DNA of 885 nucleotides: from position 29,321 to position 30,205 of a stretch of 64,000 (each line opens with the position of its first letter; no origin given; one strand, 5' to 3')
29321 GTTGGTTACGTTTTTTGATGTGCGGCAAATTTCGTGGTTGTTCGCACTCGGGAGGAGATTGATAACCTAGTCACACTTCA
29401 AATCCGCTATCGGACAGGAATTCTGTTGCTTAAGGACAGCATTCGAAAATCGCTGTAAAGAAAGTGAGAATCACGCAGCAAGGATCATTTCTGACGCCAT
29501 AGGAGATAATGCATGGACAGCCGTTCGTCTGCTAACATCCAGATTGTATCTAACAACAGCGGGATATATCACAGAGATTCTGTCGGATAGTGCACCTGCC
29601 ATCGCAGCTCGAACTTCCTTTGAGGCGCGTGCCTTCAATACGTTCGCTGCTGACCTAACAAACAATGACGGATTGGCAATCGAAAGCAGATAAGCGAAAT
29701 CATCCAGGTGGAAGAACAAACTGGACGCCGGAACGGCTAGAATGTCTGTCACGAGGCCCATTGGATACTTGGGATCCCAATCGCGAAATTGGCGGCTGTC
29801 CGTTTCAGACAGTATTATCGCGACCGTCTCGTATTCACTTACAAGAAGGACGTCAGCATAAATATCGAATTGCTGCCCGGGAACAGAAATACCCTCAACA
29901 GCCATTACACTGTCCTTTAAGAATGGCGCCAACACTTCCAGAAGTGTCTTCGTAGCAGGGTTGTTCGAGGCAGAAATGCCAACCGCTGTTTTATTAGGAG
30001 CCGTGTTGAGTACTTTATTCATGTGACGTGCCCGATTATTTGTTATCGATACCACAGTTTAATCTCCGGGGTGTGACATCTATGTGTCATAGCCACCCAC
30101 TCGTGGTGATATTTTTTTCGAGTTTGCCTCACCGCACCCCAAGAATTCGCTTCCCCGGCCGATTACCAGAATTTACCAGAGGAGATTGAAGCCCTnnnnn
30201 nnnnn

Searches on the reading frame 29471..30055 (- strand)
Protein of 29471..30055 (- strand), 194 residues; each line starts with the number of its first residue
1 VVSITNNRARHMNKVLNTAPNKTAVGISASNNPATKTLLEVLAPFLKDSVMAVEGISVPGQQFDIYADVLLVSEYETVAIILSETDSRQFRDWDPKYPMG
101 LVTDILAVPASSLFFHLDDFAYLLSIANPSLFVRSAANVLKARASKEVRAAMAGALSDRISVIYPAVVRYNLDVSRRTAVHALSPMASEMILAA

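Call 66: search_protein_families(library=pfam, proteins=[window:29471-30055:-], max_evalue=0.01)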
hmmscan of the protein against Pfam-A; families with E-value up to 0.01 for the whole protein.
window:29471-30055:- (194 aa): 0 families

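Call 71: search_protein_families(library=pfam, proteins=[window:29471-30055:-], max_evalue=10)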
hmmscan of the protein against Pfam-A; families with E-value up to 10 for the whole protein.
window:29471-30055:- (194 aa): 1 family
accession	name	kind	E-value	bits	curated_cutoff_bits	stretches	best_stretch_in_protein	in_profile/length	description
PF14530.12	DUF4439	-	0.04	14.9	28.8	1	118-187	43-113/132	Domain of unknown function (DUF4439)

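Call 80: find_homologous_proteins(query=A4, max_evalue=0.001)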
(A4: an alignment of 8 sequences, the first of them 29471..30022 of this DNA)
Query A4 (8 sequences) (183 aa, profile of the alignment): 101 proteins with E <= 0.001 among 8000 candidates.
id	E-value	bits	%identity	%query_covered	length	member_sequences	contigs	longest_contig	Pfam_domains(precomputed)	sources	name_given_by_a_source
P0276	3.1e-61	225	-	-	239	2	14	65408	-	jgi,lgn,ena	-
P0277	8.1e-58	213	97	100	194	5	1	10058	-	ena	-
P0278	1.6e-52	196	-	-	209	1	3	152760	-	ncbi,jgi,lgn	ncbi:MAG: hypothetical protein ACI80V_001028 [Rhodothermales bacterium]|jgi:hypothetical protein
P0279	6.4e-46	175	-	-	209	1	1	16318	-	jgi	jgi:hypothetical protein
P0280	3.3e-35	140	-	-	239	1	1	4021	-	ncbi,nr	ncbi:MAG TPA: hypothetical protein VFG50_06900 [Rhodothermales bacterium]|nr:hypothetical protein [R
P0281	3.9e-35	139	28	31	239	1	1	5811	-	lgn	-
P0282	1.2e-32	131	-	-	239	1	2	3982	-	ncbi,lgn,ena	-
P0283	2.2e-32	130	35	28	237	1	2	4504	-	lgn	-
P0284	4.6e-32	129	-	-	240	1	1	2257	-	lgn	-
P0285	1.6e-31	128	-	-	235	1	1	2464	-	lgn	-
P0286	7.6e-31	125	-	-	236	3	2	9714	-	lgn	-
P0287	1.0e-30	125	-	-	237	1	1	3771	-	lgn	-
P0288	1.1e-30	125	-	-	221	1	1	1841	-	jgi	jgi:hypothetical protein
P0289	2.3e-30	124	28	30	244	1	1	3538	-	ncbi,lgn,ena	-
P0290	9.0e-30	122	24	36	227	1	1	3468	-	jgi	jgi:hypothetical protein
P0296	1.0e-28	118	28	29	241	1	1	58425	-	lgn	-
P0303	3.2e-27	114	-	-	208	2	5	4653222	-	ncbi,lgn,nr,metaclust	ncbi:hypothetical protein AWN76_013840 [Rhodothermaceae bacterium RA]|nr:hypothetical protein AWN76_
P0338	2.0e-22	98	-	-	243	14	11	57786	-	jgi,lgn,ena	jgi:hypothetical protein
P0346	9.2e-21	92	-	-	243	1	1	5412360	-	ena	-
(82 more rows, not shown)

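Call 82: search_solved_structures(query=A5, max_evalue=10, show_alignments=3)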
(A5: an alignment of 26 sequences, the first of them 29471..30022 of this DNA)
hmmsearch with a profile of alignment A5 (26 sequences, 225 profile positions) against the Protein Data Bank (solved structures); distinct sequences matched with E-value up to 10: 5.
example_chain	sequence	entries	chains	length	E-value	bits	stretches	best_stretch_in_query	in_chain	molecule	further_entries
3lg7_A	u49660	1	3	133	0.025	17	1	130-223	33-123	4E10_S0_1EZ3A_002_C (T246)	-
9rtp_A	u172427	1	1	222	0.49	12.8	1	33-84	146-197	Peroxisomal coenzyme A diphosphatase NUDT7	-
5t3p_A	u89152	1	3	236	0.57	12.6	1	33-84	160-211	Peroxisomal coenzyme A diphosphatase NUDT7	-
5qgg_A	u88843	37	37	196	0.99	11.8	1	33-79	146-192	Peroxisomal coenzyme A diphosphatase NUDT7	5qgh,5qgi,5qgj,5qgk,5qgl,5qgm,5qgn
6j0n_D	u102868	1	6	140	1.6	11.1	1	110-134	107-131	Pvc9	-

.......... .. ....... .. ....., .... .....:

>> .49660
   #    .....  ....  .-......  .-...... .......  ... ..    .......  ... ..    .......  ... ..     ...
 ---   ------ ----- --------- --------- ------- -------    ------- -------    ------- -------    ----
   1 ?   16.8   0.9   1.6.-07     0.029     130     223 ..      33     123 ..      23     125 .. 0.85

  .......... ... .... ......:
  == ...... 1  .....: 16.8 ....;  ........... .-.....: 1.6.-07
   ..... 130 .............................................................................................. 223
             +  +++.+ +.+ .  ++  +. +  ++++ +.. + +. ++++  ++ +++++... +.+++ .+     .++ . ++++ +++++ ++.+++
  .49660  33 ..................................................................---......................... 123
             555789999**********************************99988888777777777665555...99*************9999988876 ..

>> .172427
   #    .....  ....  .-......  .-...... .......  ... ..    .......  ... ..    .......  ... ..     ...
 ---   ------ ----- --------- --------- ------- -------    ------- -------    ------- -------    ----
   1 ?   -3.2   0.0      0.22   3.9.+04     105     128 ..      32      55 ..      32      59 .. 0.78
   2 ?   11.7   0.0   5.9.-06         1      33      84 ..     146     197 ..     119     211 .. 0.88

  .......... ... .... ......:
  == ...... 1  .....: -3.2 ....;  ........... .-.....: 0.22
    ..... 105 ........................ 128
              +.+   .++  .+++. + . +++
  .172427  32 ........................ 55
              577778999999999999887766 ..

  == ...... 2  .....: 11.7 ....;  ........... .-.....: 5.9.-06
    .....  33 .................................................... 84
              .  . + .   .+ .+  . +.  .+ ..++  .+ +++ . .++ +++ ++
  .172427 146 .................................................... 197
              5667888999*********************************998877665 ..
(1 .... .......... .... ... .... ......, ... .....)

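Call 83: search_protein_families(library=ncbifam, proteins=[P0276, P0296, P0346, P0338, P0303, window:29471-30022:-], max_evalue=10)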
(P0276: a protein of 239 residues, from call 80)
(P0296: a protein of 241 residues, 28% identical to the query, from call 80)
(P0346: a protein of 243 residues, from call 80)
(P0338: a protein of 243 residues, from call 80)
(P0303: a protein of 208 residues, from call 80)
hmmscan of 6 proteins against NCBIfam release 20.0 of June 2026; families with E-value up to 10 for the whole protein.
P0276 (239 aa): 0 families

P0296 (241 aa): 0 families

P0346 (243 aa): 0 families

P0338 (243 aa): 0 families

P0303 (208 aa): 0 families

window:29471-30022:- (183 aa): 0 families

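Call 98: find_encoding_contigs(protein=P0303, flank=6000, max_places=1)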
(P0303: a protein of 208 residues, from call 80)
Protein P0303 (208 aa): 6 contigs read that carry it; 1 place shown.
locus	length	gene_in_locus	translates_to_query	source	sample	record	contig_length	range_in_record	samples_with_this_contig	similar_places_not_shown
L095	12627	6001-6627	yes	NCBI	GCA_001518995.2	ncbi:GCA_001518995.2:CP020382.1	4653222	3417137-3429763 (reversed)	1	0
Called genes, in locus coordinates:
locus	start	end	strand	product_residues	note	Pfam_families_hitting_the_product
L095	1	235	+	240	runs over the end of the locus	-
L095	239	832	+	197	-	PF04264:YceI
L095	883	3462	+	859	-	PF07452:CHRD, PF18962:Por_Secre_tail (weak)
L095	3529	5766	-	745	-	PF08487:VIT, PF13757:VIT_2, PF00092:VWA, PF05762:VWA_CoxE (weak), PF13519:VWA_2, PF13768:VWA_3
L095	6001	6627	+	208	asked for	-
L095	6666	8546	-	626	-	PF02638:GHL10, PF13860:FlgD_ig, PF18962:Por_Secre_tail (faint)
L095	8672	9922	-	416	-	PF18962:Por_Secre_tail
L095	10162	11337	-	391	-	PF01833:TIG (weak)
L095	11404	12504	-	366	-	PF19572:PorV (weak)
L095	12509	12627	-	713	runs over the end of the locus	-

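Call 99: find_encoding_contigs(protein=P0346, flank=6000, max_places=1)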
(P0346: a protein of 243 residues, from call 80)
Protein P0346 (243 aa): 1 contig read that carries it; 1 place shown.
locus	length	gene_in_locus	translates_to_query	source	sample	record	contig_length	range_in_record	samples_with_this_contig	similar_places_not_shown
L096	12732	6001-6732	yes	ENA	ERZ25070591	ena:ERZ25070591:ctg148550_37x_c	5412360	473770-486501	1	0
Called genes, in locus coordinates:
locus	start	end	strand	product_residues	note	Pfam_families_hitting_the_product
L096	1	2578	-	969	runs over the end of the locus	PF14583:Pectate_lyase22 (faint), PF00930:DPPIV_N (faint), PF26549:Tricorn_N, PF25174:Beta-prop_THOC3 (weak), PF26550:Tricorn_2nd (weak), PF26549:Tricorn_N, PF07676:PD40, PF01103:Omp85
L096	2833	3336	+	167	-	PF13527:Acetyltransf_9, PF00583:Acetyltransf_1, PF13673:Acetyltransf_10 (weak), PF13508:Acetyltransf_7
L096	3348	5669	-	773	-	PF08487:VIT, PF00092:VWA, PF13519:VWA_2, PF13768:VWA_3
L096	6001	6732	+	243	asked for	-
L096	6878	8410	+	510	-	PF09990:DUF2231, PF07635:PSCyt1, PF12799:LRR_4 (faint)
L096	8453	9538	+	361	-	PF23500:DUF7133 (faint), PF01436:NHL (faint)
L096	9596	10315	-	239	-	PF00072:Response_reg, PF00486:Trans_reg_C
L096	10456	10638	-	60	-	-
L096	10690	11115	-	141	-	-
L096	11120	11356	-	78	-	-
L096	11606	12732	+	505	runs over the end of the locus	PF01073:3Beta_HSD (weak), PF01370:Epimerase, PF05368:NmrA, PF13460:NAD_binding_10, PF11066:DUF2867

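Call 100: find_encoding_contigs(protein=P0296, flank=6000, max_places=1)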
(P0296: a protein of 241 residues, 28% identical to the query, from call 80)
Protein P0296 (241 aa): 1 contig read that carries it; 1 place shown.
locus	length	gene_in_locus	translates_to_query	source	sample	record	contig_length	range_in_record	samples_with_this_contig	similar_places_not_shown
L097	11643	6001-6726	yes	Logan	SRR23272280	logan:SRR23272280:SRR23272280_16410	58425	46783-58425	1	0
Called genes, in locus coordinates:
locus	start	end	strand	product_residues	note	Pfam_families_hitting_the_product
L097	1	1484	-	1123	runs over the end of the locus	-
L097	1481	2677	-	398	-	PF00924:MS_channel_2nd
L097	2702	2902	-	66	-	-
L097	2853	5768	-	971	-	PF26550:Tricorn_2nd (weak), PF00930:DPPIV_N (faint), PF07676:PD40 (weak), PF25174:Beta-prop_THOC3 (weak), PF26549:Tricorn_N, PF26550:Tricorn_2nd (weak), PF26549:Tricorn_N, PF07676:PD40 (weak), +1 more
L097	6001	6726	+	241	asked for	-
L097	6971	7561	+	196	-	PF01022:HTH_5 (faint), PF12840:HTH_20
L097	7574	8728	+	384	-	PF13650:Asp_protease_2, PF13975:gag-asp_proteas (faint), PF00595:PDZ (weak), PF13180:PDZ_2 (weak), PF17820:PDZ_6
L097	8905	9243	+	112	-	PF03551:PadR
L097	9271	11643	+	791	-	?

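Call 101: find_encoding_contigs(protein=P0338, flank=6000, max_places=1)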
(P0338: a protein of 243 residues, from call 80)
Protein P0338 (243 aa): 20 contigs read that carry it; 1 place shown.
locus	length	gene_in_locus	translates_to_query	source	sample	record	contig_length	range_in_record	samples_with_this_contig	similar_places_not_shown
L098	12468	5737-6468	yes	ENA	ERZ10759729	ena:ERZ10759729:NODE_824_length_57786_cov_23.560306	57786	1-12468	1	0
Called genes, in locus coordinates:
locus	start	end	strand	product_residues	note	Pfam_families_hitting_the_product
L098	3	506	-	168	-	?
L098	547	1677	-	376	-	PF06580:His_kinase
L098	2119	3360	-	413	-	PF02163:Peptidase_M50 (weak)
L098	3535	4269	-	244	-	PF00072:Response_reg, PF04397:LytTR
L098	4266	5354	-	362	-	PF06580:His_kinase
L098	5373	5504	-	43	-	-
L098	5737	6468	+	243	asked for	-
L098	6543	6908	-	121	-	PF00543:P-II, PF11582:DUF3240 (weak)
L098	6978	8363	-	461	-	PF00909:Ammonium_transp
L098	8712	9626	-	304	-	PF00248:Aldo_ket_red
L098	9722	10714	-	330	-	PF08291:Peptidase_M15_3 (weak), PF05951:Peptidase_M15_2 (faint)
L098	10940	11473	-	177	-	-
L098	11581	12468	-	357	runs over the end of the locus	PF22612:GH113, PF13547:GTA_TIM (faint)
